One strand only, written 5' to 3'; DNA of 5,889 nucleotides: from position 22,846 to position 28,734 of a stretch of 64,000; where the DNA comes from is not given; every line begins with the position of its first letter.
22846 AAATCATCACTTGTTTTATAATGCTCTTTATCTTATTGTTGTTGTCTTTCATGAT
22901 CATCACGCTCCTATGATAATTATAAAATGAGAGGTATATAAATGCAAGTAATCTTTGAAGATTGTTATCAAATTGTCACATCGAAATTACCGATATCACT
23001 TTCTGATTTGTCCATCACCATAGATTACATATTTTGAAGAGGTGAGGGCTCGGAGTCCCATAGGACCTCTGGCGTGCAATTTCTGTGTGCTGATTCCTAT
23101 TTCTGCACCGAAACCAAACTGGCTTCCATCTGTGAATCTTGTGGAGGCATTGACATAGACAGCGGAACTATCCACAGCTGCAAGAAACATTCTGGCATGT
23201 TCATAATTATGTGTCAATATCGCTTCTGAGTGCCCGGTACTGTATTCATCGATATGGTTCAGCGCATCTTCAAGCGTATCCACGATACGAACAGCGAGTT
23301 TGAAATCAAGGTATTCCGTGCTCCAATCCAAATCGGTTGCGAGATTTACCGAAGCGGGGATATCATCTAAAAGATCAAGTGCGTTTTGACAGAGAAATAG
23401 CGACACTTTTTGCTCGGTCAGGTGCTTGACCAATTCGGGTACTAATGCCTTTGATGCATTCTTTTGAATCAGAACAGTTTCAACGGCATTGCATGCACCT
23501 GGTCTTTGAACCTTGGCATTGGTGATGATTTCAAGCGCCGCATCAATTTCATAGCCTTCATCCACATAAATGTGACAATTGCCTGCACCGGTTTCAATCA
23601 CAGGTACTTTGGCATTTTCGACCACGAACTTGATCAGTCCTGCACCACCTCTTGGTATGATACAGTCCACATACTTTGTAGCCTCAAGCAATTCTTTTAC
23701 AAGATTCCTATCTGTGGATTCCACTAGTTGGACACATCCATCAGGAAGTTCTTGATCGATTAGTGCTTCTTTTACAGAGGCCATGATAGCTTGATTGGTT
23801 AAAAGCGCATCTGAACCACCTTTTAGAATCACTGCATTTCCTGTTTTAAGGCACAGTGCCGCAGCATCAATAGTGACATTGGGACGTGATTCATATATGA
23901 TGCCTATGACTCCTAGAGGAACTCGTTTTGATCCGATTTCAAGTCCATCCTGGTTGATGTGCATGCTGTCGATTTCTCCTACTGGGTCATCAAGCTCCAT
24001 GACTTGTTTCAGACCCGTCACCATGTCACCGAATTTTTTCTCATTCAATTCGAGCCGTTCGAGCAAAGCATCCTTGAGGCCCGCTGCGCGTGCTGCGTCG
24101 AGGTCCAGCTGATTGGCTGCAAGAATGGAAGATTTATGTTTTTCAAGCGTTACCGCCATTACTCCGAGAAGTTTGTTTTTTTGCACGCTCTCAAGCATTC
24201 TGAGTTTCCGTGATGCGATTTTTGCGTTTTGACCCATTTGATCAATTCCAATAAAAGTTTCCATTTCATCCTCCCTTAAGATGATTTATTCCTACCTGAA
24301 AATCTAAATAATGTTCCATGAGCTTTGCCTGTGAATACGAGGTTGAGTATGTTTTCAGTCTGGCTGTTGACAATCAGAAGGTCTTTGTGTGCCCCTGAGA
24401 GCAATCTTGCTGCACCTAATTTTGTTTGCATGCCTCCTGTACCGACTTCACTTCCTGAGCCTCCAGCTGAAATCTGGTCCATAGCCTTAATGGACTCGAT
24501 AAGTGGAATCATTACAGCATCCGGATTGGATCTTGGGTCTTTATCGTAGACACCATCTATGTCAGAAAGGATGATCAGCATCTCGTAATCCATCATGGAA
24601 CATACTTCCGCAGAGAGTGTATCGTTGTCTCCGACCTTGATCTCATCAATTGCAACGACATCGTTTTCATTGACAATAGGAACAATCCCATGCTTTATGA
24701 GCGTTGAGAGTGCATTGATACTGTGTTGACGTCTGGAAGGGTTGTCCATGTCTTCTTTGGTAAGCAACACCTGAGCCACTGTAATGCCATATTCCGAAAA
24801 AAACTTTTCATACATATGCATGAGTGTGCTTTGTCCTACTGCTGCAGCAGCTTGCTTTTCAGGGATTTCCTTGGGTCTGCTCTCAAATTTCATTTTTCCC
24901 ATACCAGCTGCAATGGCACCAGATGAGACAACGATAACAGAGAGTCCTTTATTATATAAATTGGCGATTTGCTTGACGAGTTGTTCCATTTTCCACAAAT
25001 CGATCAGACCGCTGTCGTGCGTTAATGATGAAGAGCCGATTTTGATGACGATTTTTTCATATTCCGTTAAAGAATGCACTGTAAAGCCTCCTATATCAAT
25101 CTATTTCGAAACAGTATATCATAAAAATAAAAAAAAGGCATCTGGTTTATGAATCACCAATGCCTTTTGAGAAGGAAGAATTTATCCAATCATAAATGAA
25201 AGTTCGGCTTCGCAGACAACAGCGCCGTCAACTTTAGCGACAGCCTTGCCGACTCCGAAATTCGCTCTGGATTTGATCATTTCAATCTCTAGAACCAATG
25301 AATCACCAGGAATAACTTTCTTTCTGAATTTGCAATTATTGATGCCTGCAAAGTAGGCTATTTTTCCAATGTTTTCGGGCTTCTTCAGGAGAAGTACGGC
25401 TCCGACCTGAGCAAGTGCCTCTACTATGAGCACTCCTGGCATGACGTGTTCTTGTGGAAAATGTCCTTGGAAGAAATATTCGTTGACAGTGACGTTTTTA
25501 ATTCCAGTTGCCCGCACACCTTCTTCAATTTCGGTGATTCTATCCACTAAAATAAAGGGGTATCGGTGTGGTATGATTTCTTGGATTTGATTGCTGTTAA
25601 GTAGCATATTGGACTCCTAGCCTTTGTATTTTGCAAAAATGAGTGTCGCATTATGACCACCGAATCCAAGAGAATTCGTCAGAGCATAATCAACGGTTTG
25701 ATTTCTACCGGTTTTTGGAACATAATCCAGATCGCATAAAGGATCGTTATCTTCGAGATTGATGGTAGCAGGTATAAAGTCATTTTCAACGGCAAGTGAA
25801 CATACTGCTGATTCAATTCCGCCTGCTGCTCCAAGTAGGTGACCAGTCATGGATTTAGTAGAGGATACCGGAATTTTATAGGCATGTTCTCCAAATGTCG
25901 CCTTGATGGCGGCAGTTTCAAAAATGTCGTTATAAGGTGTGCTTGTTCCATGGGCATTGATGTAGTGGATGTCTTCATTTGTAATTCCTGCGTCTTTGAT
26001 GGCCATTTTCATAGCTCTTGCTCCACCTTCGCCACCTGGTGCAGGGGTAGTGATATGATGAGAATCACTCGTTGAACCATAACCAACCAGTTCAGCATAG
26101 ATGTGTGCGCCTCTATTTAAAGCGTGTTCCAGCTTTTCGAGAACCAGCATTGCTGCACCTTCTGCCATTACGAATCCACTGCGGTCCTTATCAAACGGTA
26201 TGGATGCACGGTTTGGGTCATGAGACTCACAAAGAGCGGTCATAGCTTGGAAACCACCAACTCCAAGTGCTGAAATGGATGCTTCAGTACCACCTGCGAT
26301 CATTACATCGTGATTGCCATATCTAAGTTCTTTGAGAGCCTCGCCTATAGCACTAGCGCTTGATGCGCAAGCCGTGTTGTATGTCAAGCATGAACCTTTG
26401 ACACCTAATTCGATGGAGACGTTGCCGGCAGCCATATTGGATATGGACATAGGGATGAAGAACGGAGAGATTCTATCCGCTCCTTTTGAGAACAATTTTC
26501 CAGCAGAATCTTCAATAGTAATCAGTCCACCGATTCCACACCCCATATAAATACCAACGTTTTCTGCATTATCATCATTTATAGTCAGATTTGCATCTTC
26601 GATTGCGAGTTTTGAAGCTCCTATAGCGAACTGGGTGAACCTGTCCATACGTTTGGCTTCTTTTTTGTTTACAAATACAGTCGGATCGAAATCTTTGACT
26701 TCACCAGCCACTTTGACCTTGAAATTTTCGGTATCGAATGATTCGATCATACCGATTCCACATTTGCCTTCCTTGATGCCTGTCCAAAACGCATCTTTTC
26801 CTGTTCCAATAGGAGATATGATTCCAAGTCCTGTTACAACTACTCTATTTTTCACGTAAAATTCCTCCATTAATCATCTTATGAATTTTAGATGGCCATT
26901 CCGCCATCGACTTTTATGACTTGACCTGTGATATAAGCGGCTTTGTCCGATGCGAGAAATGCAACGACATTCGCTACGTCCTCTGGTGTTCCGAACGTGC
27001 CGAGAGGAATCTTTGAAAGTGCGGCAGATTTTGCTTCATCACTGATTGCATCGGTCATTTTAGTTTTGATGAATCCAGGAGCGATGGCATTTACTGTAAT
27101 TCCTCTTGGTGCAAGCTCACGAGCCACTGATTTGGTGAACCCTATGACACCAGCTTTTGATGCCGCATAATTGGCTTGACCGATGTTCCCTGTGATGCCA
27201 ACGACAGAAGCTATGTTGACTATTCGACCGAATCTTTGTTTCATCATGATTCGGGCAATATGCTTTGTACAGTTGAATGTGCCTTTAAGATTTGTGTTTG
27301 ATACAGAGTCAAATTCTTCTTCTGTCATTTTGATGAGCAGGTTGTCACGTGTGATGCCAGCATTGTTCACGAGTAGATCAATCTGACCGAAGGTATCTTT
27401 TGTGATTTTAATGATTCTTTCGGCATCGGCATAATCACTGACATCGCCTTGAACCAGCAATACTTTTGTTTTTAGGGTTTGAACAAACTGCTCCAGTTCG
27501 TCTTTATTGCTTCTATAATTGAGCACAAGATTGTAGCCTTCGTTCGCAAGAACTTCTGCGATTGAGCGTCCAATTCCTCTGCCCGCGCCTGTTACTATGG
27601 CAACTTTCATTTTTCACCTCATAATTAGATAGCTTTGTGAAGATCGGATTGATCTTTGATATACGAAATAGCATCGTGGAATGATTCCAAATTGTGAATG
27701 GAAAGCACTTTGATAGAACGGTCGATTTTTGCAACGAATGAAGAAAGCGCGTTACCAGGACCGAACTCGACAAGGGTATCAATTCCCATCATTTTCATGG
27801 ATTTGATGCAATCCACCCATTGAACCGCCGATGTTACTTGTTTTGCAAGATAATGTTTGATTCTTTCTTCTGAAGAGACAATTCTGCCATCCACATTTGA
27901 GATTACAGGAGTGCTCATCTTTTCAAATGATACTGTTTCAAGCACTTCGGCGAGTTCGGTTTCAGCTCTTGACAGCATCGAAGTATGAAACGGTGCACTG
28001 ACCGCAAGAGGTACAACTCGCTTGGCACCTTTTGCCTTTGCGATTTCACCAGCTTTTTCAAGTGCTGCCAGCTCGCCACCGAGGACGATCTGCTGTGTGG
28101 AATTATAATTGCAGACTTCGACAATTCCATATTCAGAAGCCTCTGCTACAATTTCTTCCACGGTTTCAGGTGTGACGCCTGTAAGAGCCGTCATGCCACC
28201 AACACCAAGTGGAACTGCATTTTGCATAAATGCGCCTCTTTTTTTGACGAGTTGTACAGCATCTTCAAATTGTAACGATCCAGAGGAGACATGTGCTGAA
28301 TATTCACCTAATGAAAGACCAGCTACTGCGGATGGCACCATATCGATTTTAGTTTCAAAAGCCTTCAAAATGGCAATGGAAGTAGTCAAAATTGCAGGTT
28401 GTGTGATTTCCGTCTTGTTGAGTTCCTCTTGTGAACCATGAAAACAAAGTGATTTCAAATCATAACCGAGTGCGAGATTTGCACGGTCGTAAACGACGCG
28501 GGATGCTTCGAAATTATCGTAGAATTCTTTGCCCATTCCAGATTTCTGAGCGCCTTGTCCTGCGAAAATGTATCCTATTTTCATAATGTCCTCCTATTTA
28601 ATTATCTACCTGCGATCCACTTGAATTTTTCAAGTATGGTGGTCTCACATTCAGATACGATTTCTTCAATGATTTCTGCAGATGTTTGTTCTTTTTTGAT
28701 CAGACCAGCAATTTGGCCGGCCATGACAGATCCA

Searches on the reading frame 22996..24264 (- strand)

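Call 22: search_protein_families(library=ncbifam, proteins=[window:22996-24264:-], max_evalue=0.00001)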
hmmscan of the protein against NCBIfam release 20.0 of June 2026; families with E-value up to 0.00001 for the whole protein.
window:22996-24264:- (422 aa): 15 families
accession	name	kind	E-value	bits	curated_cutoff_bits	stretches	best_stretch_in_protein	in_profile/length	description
NF001221.0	PRK00197.1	equivalog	3.4e-176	586.1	289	1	7-422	7-418/418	glutamate-5-semialdehyde dehydrogenase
TIGR00407.1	proA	equivalog_domain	5.3e-149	496.4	317.45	1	14-411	1-398/398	glutamate-5-semialdehyde dehydrogenase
TIGR01092.1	P5CS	equivalog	9.9e-96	321.5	796.75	1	9-420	290-694/715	delta l-pyrroline-5-carboxylate synthetase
NF010378.0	PRK13805.1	equivalog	1.6e-15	56.1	951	1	116-281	110-276/872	bifunctional acetaldehyde-CoA/alcohol dehydrogenase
NF052305.1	DioxValDhHalo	equivalog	2.8e-14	52.9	750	1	109-283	134-309/483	2,5-dioxovalerate dehydrogenase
NF047625.1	AcylSulfactDhSauS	equivalog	3.3e-13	49.3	600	1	114-279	100-265/464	acylating sulfoacetaldehyde dehydrogenase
NF042993.1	AlphKGSA_gudD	equivalog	5.2e-13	48.6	770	1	112-288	136-313/481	alpha-ketoglutaric semialdehyde dehydrogenase GucD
NF040648.1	lactal_redase_Meth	equivalog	5e-12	45.6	650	1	103-287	116-303/463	lactaldehyde dehydrogenase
NF011927.0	PRK15398.1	subfamily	3.8e-11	42.3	403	1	106-281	120-295/465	aldehyde dehydrogenase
TIGR02518.1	EutH_ACDH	equivalog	4.3e-11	42.3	620.1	1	114-280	102-269/488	acetaldehyde dehydrogenase (acetylating)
NF050084.1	pip_6_carb_DH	equivalog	4e-10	39.2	730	1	102-287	103-292/475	L-piperidine-6-carboxylate dehydrogenase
TIGR01722.1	MMSDH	subfamily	5.4e-09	35.2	448.5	0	107-287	127-306/477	CoA-acylating methylmalonate-semialdehyde dehydrogenase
TIGR02299.1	HpaE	equivalog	4.3e-07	28.9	638.35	0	7-287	40-307/488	5-carboxymethyl-2-hydroxymuconate semialdehyde dehydrogenase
NF007497.0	PRK10090.1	equivalog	1.4e-06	27.4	500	1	116-289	142-316/480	aldehyde dehydrogenase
TIGR03216.1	OH_muco_semi_DH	equivalog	1.5e-06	27.1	693.25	0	22-284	54-309/481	2-hydroxymuconic semialdehyde dehydrogenase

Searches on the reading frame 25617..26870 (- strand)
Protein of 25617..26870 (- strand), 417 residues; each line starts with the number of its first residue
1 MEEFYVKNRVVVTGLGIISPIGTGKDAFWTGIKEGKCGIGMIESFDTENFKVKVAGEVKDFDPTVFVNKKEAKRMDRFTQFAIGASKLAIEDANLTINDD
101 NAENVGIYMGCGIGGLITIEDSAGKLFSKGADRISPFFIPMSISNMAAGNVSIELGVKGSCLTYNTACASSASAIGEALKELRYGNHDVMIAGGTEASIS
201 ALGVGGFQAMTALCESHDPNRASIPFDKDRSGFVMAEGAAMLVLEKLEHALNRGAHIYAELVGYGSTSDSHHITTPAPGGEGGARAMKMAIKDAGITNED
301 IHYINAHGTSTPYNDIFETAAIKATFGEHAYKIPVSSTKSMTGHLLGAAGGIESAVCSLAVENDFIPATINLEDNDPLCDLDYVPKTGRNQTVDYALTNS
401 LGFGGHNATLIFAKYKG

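Call 22: search_protein_families(library=ncbifam, proteins=[window:25617-26870:-], max_evalue=0.00001)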
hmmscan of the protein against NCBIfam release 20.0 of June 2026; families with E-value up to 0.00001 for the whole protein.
window:25617-26870:- (417 aa): 23 families
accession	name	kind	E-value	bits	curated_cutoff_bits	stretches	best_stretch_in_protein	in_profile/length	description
TIGR03150.1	fabF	equivalog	2.1e-183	609.6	493.75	1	8-412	1-406/407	beta-ketoacyl-ACP synthase II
NF005589.0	PRK07314.1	subfamily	3.1e-181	602.6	387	1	7-415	3-412/413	beta-ketoacyl-ACP synthase II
NF004970.0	PRK06333.1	subfamily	8.1e-148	492.8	525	1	7-416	3-423/424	beta-ketoacyl-ACP synthase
NF006274.0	PRK08439.1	equivalog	6.8e-142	473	621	1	8-414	2-405/406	beta-ketoacyl-ACP synthase II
NF006434.0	PRK08722.1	equivalog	2.7e-131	438.3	759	1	7-414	3-413/414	beta-ketoacyl-ACP synthase II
NF005935.0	PRK07967.1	equivalog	6.6e-98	328.2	630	1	8-416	2-405/406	beta-ketoacyl-ACP synthase I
NF005076.0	PRK06501.1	equivalog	2.8e-92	309.8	629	2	147-415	154-423/425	beta-ketoacyl-ACP synthase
NF006587.0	PRK09116.1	equivalog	4.2e-92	309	470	1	8-415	2-407/408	beta-ketoacyl-ACP synthase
NF005916.1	PRK07910.1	equivalog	1.3e-91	307.6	560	1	9-415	13-418/418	KasA/KasB family beta-ketoacyl-ACP synthase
NF006618.0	PRK09185.1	subfamily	8e-77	258.9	407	1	8-414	3-392/394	beta-ketoacyl-ACP synthase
NF004618.0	PRK05952.1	equivalog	1.9e-70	237.7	455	1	9-414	3-382/384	beta-ketoacyl-ACP synthase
NF005490.0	PRK07103.1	equivalog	2.4e-68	231.1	445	1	7-414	3-412/414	polyketide beta-ketoacyl:acyl carrier protein synthase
NF058662.1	cispenta_AmcF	equivalog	1.8e-59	201.6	325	1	10-413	2-368/369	cispentacin biosynthesis acyltransferase subunit AmcF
NF040607.1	mycolic_Pks13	equivalog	4.1e-41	140.5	2100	1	56-415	165-526/1680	polyketide synthase Pks13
NF045894.1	PKS_plus_SDR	equivalog_domain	2.3e-40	138.2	1740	1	57-381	68-385/1515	type I polyketide synthase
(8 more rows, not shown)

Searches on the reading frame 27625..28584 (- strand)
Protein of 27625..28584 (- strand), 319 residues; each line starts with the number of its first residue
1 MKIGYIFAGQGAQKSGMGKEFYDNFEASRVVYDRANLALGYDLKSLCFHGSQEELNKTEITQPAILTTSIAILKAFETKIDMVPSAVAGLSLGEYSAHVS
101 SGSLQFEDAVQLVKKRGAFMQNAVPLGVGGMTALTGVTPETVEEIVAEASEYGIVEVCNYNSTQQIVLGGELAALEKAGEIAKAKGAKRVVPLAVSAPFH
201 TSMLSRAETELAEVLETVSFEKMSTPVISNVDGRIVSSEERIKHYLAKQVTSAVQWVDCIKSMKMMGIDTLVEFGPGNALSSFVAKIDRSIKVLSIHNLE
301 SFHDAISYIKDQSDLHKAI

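Call 72: search_protein_families(library=pfam, proteins=[window:27625-28584:-], max_evalue=1e-8)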
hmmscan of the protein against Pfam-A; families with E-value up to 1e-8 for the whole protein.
window:27625-28584:- (319 aa): 1 family
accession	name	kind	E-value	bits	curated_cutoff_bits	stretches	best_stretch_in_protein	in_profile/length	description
PF00698.26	Acyl_transf_1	-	5.6e-27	95.5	32.7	1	5-287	2-278/319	Acyl transferase domain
